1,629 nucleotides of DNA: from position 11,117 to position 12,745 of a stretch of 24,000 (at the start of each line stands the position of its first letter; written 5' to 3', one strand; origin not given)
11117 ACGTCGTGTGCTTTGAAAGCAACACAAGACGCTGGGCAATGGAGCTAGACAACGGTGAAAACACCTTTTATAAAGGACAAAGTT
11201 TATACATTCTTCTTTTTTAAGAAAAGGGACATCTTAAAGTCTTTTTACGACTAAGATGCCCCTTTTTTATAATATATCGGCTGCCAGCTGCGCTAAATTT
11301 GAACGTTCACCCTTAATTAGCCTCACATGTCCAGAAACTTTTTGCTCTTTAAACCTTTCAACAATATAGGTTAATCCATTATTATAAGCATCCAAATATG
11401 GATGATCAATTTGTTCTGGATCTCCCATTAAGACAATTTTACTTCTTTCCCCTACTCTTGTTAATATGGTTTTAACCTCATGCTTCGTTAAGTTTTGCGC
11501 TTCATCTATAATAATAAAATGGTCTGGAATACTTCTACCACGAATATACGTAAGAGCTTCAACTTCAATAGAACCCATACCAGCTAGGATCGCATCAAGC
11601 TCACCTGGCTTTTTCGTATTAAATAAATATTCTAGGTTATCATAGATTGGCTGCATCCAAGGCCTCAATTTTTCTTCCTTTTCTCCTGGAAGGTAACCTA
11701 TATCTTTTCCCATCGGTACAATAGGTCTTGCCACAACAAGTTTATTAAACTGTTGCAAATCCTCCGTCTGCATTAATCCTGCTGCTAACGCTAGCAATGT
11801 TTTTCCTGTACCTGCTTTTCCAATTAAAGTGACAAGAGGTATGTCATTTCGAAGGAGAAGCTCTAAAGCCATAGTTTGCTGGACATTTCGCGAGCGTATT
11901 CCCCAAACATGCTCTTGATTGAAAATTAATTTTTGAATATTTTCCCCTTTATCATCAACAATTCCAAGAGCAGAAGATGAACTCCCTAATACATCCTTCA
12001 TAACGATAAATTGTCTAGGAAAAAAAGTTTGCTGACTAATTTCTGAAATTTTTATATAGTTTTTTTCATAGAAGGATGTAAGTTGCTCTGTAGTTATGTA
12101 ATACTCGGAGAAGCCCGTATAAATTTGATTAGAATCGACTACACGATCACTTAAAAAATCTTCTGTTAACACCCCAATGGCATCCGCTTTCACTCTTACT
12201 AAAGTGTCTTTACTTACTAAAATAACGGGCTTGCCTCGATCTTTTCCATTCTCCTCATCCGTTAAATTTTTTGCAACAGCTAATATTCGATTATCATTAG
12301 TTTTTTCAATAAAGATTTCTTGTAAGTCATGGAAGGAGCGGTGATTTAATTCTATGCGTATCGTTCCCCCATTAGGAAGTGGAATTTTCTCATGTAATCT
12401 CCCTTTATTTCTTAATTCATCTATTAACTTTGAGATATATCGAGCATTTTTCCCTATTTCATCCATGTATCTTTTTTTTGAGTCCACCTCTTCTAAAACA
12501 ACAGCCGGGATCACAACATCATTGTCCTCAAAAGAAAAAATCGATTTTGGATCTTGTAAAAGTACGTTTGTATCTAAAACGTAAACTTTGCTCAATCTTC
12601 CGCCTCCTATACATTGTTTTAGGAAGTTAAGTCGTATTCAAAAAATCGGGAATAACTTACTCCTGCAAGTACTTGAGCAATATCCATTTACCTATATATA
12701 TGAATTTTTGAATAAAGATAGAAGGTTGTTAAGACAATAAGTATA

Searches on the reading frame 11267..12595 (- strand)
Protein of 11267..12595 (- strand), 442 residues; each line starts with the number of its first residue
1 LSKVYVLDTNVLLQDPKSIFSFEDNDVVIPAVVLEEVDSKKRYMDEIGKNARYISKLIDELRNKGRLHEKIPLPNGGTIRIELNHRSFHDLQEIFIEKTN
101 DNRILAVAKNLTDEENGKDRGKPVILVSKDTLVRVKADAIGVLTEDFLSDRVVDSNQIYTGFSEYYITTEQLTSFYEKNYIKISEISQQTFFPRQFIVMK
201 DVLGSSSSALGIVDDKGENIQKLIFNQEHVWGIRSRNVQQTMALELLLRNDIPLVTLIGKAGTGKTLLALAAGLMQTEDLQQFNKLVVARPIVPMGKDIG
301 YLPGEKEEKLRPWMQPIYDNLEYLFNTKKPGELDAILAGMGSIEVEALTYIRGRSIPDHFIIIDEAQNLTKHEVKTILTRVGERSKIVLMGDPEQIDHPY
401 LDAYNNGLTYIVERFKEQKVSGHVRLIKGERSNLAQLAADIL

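Call 10: search_protein_families(library=pfam, proteins=[window:11267-12595:-])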
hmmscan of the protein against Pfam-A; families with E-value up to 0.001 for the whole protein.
window:11267-12595:- (442 aa): 5 families
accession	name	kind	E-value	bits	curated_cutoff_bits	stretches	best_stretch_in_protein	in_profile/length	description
PF02562.22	PhoH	-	5e-51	173.5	27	1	233-427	2-187/205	PhoH-like protein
PF13638.12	PIN_4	-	6.5e-34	117.5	21.9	1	5-147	1-131/132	PIN domain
PF13604.12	AAA_30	-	1.7e-08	34.9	27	1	357-396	88-128/191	AAA domain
PF13245.12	AAA_19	-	2e-06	28.5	25.1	1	355-396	88-129/134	AAA domain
PF13401.12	AAA_22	-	5.1e-05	24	27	0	254-394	7-125/130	AAA domain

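Call 24: find_homologous_proteins(query=window:11270-12595:-, max_evalue=1e-50)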
Query seq(442 aa) (442 aa): 8000 proteins with E <= 1e-50 among 8000 candidates; the best 120 are listed.
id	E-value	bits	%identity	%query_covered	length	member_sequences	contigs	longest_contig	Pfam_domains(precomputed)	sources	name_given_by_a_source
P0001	7.5e-288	972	100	100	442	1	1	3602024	PF13638.13,PF13604.13,PF13245.13,PF02562.23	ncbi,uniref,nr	ncbi:PhoH family protein [Bacillus carboniphilus]|uniref:PhoH family protein n=1 Tax=Bacillus carbon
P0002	1.5e-237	806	81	100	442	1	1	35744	PF13638.13,PF13604.13,PF13245.13,PF02562.23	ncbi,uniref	ncbi:PhoH family protein [Metabacillus herbersteinensis]|uniref:PhoH family protein n=1 Tax=Metabaci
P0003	6.5e-235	798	80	100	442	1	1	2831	PF13638.13,PF13604.13,PF13245.13,PF02562.23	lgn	-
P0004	8.1e-235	797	80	100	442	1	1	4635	PF13638.13,PF13604.13,PF13245.13,PF02562.23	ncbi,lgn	-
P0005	3.6e-234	795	79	100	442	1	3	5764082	PF13638.13,PF13604.13,PF13245.13,PF02562.23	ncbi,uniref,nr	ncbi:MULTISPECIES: PhoH family protein [Metabacillus]|uniref:PIN domain-containing protein n=3 Tax=M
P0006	5.7e-234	795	80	100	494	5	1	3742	PF13638.13,PF13604.13,PF13245.13,PF02562.23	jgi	jgi:PhoH-like ATPase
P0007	5.9e-234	795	80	100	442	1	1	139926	PF13638.13,PF13604.13,PF13245.13,PF02562.23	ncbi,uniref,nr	ncbi:PhoH family protein [Metabacillus malikii]|uniref:PhoH-like ATPase n=1 Tax=Metabacillus malikii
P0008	6.2e-234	794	80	100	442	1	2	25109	PF13638.13,PF13604.13,PF13245.13,PF02562.23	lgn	-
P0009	6.4e-234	794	79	100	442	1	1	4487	PF13638.13,PF13604.13,PF13245.13,PF02562.23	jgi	jgi:PhoH-like ATPase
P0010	6.9e-234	794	79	100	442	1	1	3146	PF13638.13,PF13604.13,PF13245.13,PF02562.23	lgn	-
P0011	8.5e-234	794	79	100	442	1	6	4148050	PF13638.13,PF13604.13,PF13245.13,PF02562.23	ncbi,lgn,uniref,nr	ncbi:PhoH family protein [Metabacillus indicus]|uniref:PIN domain-containing protein n=1 Tax=Metabac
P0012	1.1e-233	794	79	100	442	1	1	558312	PF13638.13,PF13604.13,PF13245.13,PF02562.23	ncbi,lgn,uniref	ncbi:PhoH family protein [Metabacillus sp. RGM 3146]|uniref:PhoH family protein n=1 Tax=Metabacillus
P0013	1.1e-233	794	80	100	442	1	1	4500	PF13638.13,PF13604.13,PF13245.13,PF02562.23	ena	-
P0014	1.1e-233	794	80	100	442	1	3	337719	PF13638.13,PF13604.13,PF13245.13,PF02562.23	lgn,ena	-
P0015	1.3e-233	793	79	100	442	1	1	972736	PF13638.13,PF13604.13,PF13245.13,PF02562.23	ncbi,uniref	ncbi:PhoH family protein [Metabacillus sp. JX24]|uniref:PhoH family protein n=1 Tax=Metabacillus sp.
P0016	1.3e-233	793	79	100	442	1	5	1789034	PF13638.13,PF13604.13,PF13245.13,PF02562.23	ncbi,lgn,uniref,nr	ncbi:PhoH family protein [Metabacillus idriensis]|uniref:AAA family ATPase n=1 Tax=Metabacillus idri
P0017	1.3e-233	793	79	100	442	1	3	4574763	PF13638.13,PF13604.13,PF13245.13,PF02562.23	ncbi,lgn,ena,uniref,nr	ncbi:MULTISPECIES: PhoH family protein [Bacillaceae]|uniref:PhoH family protein n=1 Tax=Bacillaceae 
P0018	1.4e-233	793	79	100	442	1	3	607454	PF13638.13,PF13604.13,PF13245.13,PF02562.23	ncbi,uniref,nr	ncbi:PhoH family protein [Litchfieldia salsa]|uniref:PhoH-like ATPase n=1 Tax=Litchfieldia salsa Tax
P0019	1.5e-233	793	79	100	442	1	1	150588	PF13638.13,PF13604.13,PF13245.13,PF02562.23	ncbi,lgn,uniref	ncbi:PhoH family protein [Metabacillus idriensis]|uniref:PhoH family protein n=1 Tax=Metabacillus id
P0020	1.8e-233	793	79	100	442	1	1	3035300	PF13638.13,PF13604.13,PF13245.13,PF02562.23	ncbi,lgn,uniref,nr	ncbi:PhoH family protein [Metabacillus idriensis]|uniref:PhoH family protein n=1 Tax=Metabacillus id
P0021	1.9e-233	793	80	100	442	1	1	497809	PF13638.13,PF13604.13,PF13245.13,PF02562.23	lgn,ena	-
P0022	2.0e-233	793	80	100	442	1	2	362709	PF13638.13,PF13604.13,PF13245.13,PF02562.23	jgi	-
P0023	2.2e-233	793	79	100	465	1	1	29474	PF13638.13,PF13604.13,PF13245.13,PF02562.23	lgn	-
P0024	2.5e-233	792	79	100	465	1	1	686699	PF13638.13,PF13604.13,PF13245.13,PF02562.23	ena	-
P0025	2.9e-233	792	80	100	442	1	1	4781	PF13638.13,PF13604.13,PF13245.13,PF02562.23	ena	-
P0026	2.9e-233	792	79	100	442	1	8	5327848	PF13638.13,PF13604.13,PF13245.13,PF02562.23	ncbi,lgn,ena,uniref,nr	ncbi:PhoH family protein [Metabacillus litoralis]|uniref:PhoH family protein n=1 Tax=Metabacillus Ta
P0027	3.1e-233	792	79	100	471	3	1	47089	PF13638.13,PF13604.13,PF13245.13,PF02562.23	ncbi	-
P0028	3.1e-233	792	80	100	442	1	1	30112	PF13638.13,PF13604.13,PF13245.13,PF02562.23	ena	-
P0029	3.1e-233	792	79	100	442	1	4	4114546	PF13638.13,PF13604.13,PF13245.13,PF02562.23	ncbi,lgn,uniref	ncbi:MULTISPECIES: PhoH family protein [Metabacillus]|uniref:PhoH family protein n=1 Tax=Metabacillu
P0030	3.2e-233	792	79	100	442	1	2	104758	PF13638.13,PF13604.13,PF13245.13,PF02562.23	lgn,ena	-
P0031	3.3e-233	792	80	100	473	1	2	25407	PF13638.13,PF13604.13,PF13245.13,PF02562.23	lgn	-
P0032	3.3e-233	792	80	100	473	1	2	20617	PF13638.13,PF13604.13,PF13245.13,PF02562.23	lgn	-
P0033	3.4e-233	792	79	100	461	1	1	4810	PF13638.13,PF13604.13,PF13245.13,PF02562.23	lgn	-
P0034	3.4e-233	792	79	100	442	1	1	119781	PF13638.13,PF13604.13,PF13245.13,PF02562.23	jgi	-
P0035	3.7e-233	792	79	100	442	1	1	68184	PF13638.13,PF13604.13,PF13245.13,PF02562.23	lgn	-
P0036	3.8e-233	792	79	100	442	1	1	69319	PF13638.13,PF13604.13,PF13245.13,PF02562.23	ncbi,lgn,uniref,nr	ncbi:PhoH family protein [Bacillus sp. AFS041924]|uniref:PhoH family protein n=1 Tax=Bacillus sp. AF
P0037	3.8e-233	792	79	100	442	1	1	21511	PF13638.13,PF13604.13,PF13245.13,PF02562.23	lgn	-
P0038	3.8e-233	792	79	100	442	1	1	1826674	PF13638.13,PF13604.13,PF13245.13,PF02562.23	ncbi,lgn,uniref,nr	ncbi:PhoH family protein [Metabacillus idriensis]|uniref:PhoH family protein n=1 Tax=Metabacillus id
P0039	4.1e-233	792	79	100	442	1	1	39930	PF13638.13,PF13604.13,PF13245.13,PF02562.23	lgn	-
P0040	4.4e-233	792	79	100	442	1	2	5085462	PF13638.13,PF13604.13,PF13245.13,PF02562.23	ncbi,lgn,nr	ncbi:PhoH family protein [Bacillus sp. F19]|nr:PhoH family protein [Bacillus sp. F19]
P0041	4.8e-233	792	79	100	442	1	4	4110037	PF13638.13,PF13604.13,PF13245.13,PF02562.23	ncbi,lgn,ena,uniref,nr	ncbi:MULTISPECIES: PhoH family protein [Gottfriedia]|uniref:PIN domain-containing protein n=1 Tax=Go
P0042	5.2e-233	791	79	100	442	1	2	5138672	PF13638.13,PF13604.13,PF13245.13,PF02562.23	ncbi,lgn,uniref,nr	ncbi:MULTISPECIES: PhoH family protein [Bacillaceae]|uniref:PhoH family protein n=1 Tax=Bacillaceae 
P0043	5.3e-233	791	79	100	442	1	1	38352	PF13638.13,PF13604.13,PF13245.13,PF02562.23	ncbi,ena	ncbi:PhoH family protein [Bacillus sp. JJ664]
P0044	5.4e-233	791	79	100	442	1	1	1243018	PF13638.13,PF13604.13,PF13245.13,PF13401.13,PF02562.23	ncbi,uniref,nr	ncbi:PhoH family protein [Peribacillus frigoritolerans]|uniref:PhoH family protein n=1 Tax=Peribacil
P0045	5.8e-233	791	79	100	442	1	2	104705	PF13638.13,PF13604.13,PF13245.13,PF02562.23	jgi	-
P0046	6.2e-233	791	79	100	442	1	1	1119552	PF13638.13,PF13604.13,PF13245.13,PF02562.23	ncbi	ncbi:MAG: PhoH family protein [Bacillota bacterium]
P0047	6.3e-233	791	79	100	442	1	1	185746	PF13638.13,PF13604.13,PF13245.13,PF02562.23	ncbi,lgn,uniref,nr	ncbi:PhoH family protein [Gottfriedia luciferensis]|uniref:PhoH family protein n=1 Tax=Gottfriedia l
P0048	6.4e-233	791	79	100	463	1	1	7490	PF13638.13,PF13604.13,PF13245.13,PF02562.23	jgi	jgi:PhoH-like ATPase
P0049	6.4e-233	791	79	100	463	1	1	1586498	PF13638.13,PF13604.13,PF13245.13,PF02562.23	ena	-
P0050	6.4e-233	791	79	100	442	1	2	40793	PF13638.13,PF13604.13,PF13245.13,PF02562.23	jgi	-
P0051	6.8e-233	791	79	100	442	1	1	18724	PF13638.13,PF13604.13,PF13245.13,PF02562.23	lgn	-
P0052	7.2e-233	791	79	100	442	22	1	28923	PF13638.13,PF13604.13,PF13245.13,PF02562.23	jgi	-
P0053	7.6e-233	791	79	100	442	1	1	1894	PF13638.13,PF13604.13,PF13245.13,PF02562.23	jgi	jgi:PhoH-like ATPase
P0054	7.9e-233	791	79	100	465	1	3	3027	PF13638.13,PF13604.13,PF13245.13,PF02562.23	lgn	-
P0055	8.3e-233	791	79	100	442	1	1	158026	PF13638.13,PF13604.13,PF13245.13,PF02562.23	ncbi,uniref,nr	ncbi:PhoH family protein [Metabacillus arenae]|uniref:PhoH family protein n=1 Tax=Metabacillus arena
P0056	8.3e-233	791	80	100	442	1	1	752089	PF13638.13,PF13604.13,PF13245.13,PF13401.13,PF02562.23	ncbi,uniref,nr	ncbi:PhoH family protein [Neobacillus ginsengisoli]|uniref:PhoH-like ATPase n=1 Tax=Neobacillus gins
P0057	9.9e-233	790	78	100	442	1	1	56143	PF13638.13,PF13604.13,PF13245.13,PF02562.23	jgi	-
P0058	1.1e-232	790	79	100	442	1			PF13638.13,PF13604.13,PF13245.13,PF13401.13,PF02562.23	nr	nr:PhoH family protein [Metabacillus kandeliae]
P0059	1.1e-232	790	78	100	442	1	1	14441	PF13638.13,PF13604.13,PF13245.13,PF02562.23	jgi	-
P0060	1.2e-232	790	79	100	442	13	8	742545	PF13638.13,PF13604.13,PF13245.13,PF02562.23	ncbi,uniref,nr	ncbi:PhoH family protein [Metabacillus fastidiosus]|uniref:PhoH family protein n=1 Tax=Metabacillus 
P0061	1.3e-232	790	79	100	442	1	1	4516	PF13638.13,PF13604.13,PF13245.13,PF02562.23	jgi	jgi:PhoH-like ATPase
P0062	1.3e-232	790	79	100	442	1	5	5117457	PF13638.13,PF13604.13,PF13245.13,PF02562.23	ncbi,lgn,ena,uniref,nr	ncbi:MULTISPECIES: PhoH family protein [Metabacillus]|uniref:PhoH family protein n=1 Tax=Metabacillu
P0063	1.5e-232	790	79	100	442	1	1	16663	PF13638.13,PF13604.13,PF13245.13,PF02562.23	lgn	-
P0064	1.6e-232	790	79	100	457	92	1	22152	PF13638.13,PF13604.13,PF13245.13,PF13401.13,PF02562.23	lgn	-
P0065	2.2e-232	789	79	100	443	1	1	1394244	PF13638.13,PF13604.13,PF13245.13,PF13401.13,PF02562.23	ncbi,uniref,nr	ncbi:PhoH family protein [Metabacillus sp. GX 13764]|uniref:PhoH family protein n=1 Tax=Metabacillus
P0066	2.3e-232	789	80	100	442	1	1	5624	PF13638.13,PF13604.13,PF13245.13,PF02562.23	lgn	-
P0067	2.5e-232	789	79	100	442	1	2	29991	PF13638.13,PF13604.13,PF13245.13,PF02562.23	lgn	-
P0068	2.6e-232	789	79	100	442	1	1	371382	PF13638.13,PF13604.13,PF13245.13,PF02562.23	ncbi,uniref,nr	ncbi:PhoH family protein [Bacillus sp. PS06]|uniref:PhoH family protein n=1 Tax=Bacillus sp. PS06 Ta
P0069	2.7e-232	789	79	100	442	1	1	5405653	PF13638.13,PF13604.13,PF13245.13,PF02562.23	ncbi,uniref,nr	ncbi:PhoH family protein [Bacillus sp. V2I10]|uniref:PhoH family protein n=1 Tax=Bacillus sp. V2I10 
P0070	2.7e-232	789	79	100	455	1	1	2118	PF13638.13,PF13604.13,PF13245.13,PF13401.13,PF02562.23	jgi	-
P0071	3.1e-232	789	78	100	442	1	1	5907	PF13638.13,PF13604.13,PF13245.13,PF02562.23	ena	-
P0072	3.4e-232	789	79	100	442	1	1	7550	PF13638.13,PF13604.13,PF13245.13,PF02562.23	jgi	jgi:PhoH-like ATPase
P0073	3.5e-232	789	79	100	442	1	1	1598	PF13638.13,PF13604.13,PF13245.13,PF02562.23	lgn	-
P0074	4.1e-232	788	79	100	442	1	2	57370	PF13638.13,PF13604.13,PF13245.13,PF02562.23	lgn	-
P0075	4.5e-232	788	79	100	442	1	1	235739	PF13638.13,PF13604.13,PF13245.13,PF02562.23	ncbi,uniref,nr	ncbi:PhoH family protein [Bacillus sp. EAC]|uniref:PhoH family protein n=1 Tax=Bacillus sp. EAC TaxI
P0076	4.6e-232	788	79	100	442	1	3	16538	PF13638.13,PF13604.13,PF13245.13,PF02562.23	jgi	jgi:PhoH-like ATPase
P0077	4.6e-232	788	80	99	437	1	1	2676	PF13638.13,PF13604.13,PF13245.13,PF02562.23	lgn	-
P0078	4.7e-232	788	79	100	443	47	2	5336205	PF13638.13,PF13604.13,PF13245.13,PF13401.13,PF02562.23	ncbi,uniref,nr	ncbi:PhoH family protein [Cytobacillus oceanisediminis]|uniref:PhoH family protein n=1 Tax=Cytobacil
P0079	4.8e-232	788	79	100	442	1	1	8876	PF13638.13,PF13604.13,PF13245.13,PF02562.23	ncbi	-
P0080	4.8e-232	788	79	100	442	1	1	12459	PF13638.13,PF13604.13,PF13245.13,PF13401.13,PF02562.23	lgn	-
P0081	5.1e-232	788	78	100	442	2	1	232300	PF13638.13,PF13604.13,PF13245.13,PF02562.23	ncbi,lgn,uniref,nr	ncbi:AAA family ATPase [Bacillus mangrovi]|uniref:AAA family ATPase n=1 Tax=Metabacillus mangrovi Ta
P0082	5.3e-232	788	78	100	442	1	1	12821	PF13638.13,PF13604.13,PF13245.13,PF02562.23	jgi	-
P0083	5.9e-232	788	79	100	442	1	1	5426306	PF13638.13,PF13604.13,PF13245.13,PF02562.23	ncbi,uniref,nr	ncbi:PhoH family protein [Litchfieldia alkalitelluris]|uniref:PhoH family protein n=1 Tax=Litchfield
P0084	6.0e-232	788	79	100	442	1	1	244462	PF13638.13,PF13604.13,PF13245.13,PF13401.13,PF02562.23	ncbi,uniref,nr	ncbi:PhoH family protein [Bacillus sp. 03113]|uniref:PhoH family protein n=1 Tax=Bacillus sp. 03113 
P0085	6.2e-232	788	79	100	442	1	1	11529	PF13638.13,PF13604.13,PF13245.13,PF02562.23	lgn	-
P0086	6.4e-232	788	79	100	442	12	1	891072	PF13638.13,PF13604.13,PF13245.13,PF02562.23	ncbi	-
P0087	7.4e-232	788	79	100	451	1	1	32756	PF13638.13,PF13604.13,PF13245.13,PF02562.23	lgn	-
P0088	8.0e-232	788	79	100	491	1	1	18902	PF13638.13,PF13604.13,PF13245.13,PF02562.23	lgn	-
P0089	8.4e-232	787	78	100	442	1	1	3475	PF13638.13,PF13604.13,PF13245.13,PF02562.23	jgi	jgi:PhoH-like ATPase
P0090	8.4e-232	787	79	100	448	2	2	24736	PF13638.13,PF13604.13,PF13245.13,PF02562.23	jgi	jgi:PhoH-like ATPase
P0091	1.0e-231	787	78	100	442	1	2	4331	PF13638.13,PF13604.13,PF13245.13,PF02562.23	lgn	-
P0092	1.2e-231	787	79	100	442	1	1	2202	PF13638.13,PF13604.13,PF13245.13,PF13401.13,PF02562.23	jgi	jgi:PhoH-like ATPase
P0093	1.3e-231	787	79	100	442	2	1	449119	PF13638.13,PF13604.13,PF13245.13,PF02562.23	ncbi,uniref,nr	ncbi:PhoH family protein [Bacillus marasmi]|uniref:PhoH family protein n=1 Tax=Bacillus marasmi TaxI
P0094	1.3e-231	787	79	100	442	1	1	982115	PF13638.13,PF13604.13,PF13245.13,PF02562.23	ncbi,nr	ncbi:PhoH family protein [Bacillus timonensis]|nr:PhoH family protein [Bacillus timonensis]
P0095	1.3e-231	787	79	100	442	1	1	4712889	PF13638.13,PF13604.13,PF13245.13,PF02562.23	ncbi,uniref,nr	ncbi:PhoH family protein [Cytobacillus gottheilii]|uniref:PhoH family protein n=1 Tax=Cytobacillus g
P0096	1.3e-231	787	80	100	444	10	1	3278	PF13638.13,PF13604.13,PF13245.13,PF02562.23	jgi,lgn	jgi:PhoH-like ATPase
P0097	1.4e-231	787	79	100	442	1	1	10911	PF13638.13,PF13604.13,PF13245.13,PF02562.23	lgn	-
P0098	1.4e-231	787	81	99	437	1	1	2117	PF13638.13,PF13604.13,PF13245.13,PF02562.23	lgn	-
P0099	1.6e-231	787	79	100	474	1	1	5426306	PF13638.13,PF13604.13,PF13245.13,PF02562.23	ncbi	-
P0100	1.9e-231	786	79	100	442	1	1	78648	PF13638.13,PF13604.13,PF13245.13,PF02562.23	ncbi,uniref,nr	ncbi:PhoH family protein [Bacillus sp. DNRA2]|uniref:PhoH family protein n=1 Tax=Bacillus sp. DNRA2 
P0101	2.0e-231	786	79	100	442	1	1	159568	PF13638.13,PF13604.13,PF13245.13,PF13401.13,PF02562.23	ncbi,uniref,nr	ncbi:PhoH family protein [Cytobacillus sp. NCCP-133]|uniref:PhoH family protein n=1 Tax=Cytobacillus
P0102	2.1e-231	786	79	100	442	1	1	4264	PF13638.13,PF13604.13,PF13245.13,PF02562.23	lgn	-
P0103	2.6e-231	786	79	100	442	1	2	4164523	PF13638.13,PF13604.13,PF13245.13,PF02562.23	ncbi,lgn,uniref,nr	ncbi:PhoH family protein [Bacillus massilinigeriensis]|uniref:PhoH family protein n=1 Tax=Bacillus m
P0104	2.6e-231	786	79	100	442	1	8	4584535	PF13638.13,PF13604.13,PF13245.13,PF02562.23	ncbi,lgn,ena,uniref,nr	ncbi:PhoH family protein [Cytobacillus gottheilii]|uniref:PhoH family protein n=2 Tax=Bacillaceae Ta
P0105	2.8e-231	786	79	100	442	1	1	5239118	PF13638.13,PF13604.13,PF13245.13,PF13401.13,PF02562.23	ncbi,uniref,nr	ncbi:PhoH family protein [Bacillus sp. BRMEA1]|uniref:PhoH family protein n=1 Tax=Neobacillus endoph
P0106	3.2e-231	786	80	100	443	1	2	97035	PF13638.13,PF13604.13,PF13245.13,PF02562.23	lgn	-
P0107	3.8e-231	785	78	100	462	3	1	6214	PF13638.13,PF13604.13,PF13245.13,PF02562.23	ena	-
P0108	4.2e-231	785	78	100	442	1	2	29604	PF13638.13,PF13604.13,PF13245.13,PF02562.23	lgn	-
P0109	6.0e-231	785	79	100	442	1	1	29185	PF13638.13,PF13604.13,PF13245.13,PF02562.23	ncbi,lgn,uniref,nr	ncbi:PhoH-like ATPase [Cytobacillus oceanisediminis]|uniref:PhoH-like ATPase n=1 Tax=Cytobacillus oc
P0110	6.2e-231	785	78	100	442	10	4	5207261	PF13638.13,PF13604.13,PF13245.13,PF02562.23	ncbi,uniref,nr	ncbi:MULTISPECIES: PhoH family protein [unclassified Bacillus (in: firmicutes)]|uniref:PhoH family p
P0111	6.3e-231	785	79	100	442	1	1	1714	PF13638.13,PF13604.13,PF13245.13,PF02562.23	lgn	-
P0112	6.3e-231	785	79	100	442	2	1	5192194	PF13638.13,PF13604.13,PF13245.13,PF13401.13,PF02562.23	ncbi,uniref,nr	ncbi:PhoH family protein [Neobacillus sp. PS2-9]|uniref:PhoH family protein n=1 Tax=Neobacillus sp. 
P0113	6.4e-231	785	78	100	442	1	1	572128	PF13638.13,PF13604.13,PF13245.13,PF02562.23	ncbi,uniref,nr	ncbi:PhoH family protein [Bacillus sp. SJS]|uniref:PhoH family protein n=1 Tax=Bacillus sp. SJS TaxI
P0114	6.9e-231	784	79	100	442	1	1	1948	PF13638.13,PF13604.13,PF13245.13,PF13401.13,PF02562.23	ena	-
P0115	7.0e-231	784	78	100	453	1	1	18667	PF13638.13,PF13604.13,PF13245.13,PF02562.23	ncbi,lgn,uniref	ncbi:PhoH family protein [Cytobacillus sp. Hz8]|uniref:PhoH family protein n=1 Tax=Cytobacillus sp. 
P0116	7.1e-231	784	77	100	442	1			PF13638.13,PF13604.13,PF13245.13,PF02562.23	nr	nr:PhoH family protein [Metabacillus flavus]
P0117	8.0e-231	784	77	100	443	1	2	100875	PF13638.13,PF13604.13,PF13245.13,PF02562.23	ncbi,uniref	ncbi:PhoH family protein [Metabacillus sp. 84]|uniref:PhoH family protein n=1 Tax=unclassified Metab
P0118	8.8e-231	784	78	100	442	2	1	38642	PF13638.13,PF13604.13,PF13245.13,PF13401.13,PF02562.23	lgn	-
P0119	8.9e-231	784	78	100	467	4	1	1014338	PF13638.13,PF13604.13,PF13245.13,PF02562.23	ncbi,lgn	-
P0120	9.0e-231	784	79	100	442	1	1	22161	PF13638.13,PF13604.13,PF13245.13,PF02562.23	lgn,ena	-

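Call 31: find_encoding_contigs(protein=P0001, flank=10000, max_places=3)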
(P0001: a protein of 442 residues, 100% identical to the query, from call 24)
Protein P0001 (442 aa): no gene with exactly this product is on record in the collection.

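Call 34: find_encoding_contigs(protein=P0002, flank=10000, max_places=2)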
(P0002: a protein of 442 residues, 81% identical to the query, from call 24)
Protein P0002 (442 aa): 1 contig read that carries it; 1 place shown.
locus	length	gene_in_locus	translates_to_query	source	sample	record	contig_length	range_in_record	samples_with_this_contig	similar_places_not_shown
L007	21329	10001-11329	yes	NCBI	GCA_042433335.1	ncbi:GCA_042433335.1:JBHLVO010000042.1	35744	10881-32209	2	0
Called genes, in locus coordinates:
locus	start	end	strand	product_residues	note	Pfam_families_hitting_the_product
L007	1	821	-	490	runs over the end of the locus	PF01276:OKR_DC_1, PF00155:Aminotran_1_2, PF01212:Beta_elim_lyase (weak), PF00266:Aminotran_5, PF01041:DegT_DnrJ_EryC1, PF05889:SepSecS, PF03711:OKR_DC_1_C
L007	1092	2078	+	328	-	PF00478:IMPDH, PF03060:NMO, PF01070:FMN_dh (weak), PF05690:ThiG (weak)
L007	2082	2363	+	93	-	PF05256:UPF0223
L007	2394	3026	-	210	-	PF06335:DUF1054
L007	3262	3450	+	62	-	PF27544:YkzI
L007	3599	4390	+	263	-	PF00459:Inositol_P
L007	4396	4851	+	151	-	-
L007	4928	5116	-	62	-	PF17259:DUF5325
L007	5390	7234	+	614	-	PF00009:GTP_EFTU, PF01926:MMR_HSR1 (weak), PF22042:EF-G_D2, PF03144:GTP_EFTU_D2, PF14492:EFG_III (faint), PF00679:EFG_C, PF21018:BipA_C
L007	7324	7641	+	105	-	PF14036:YlaH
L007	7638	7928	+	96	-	-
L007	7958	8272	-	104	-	-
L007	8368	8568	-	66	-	PF09963:DUF2197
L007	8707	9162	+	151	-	PF01243:PNPOx_N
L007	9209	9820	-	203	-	PF09580:Spore_YhcN_YlaJ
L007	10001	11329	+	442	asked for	PF13638:PIN_4, PF02562:PhoH, PF13604:AAA_30 (faint), PF13245:AAA_19 (faint)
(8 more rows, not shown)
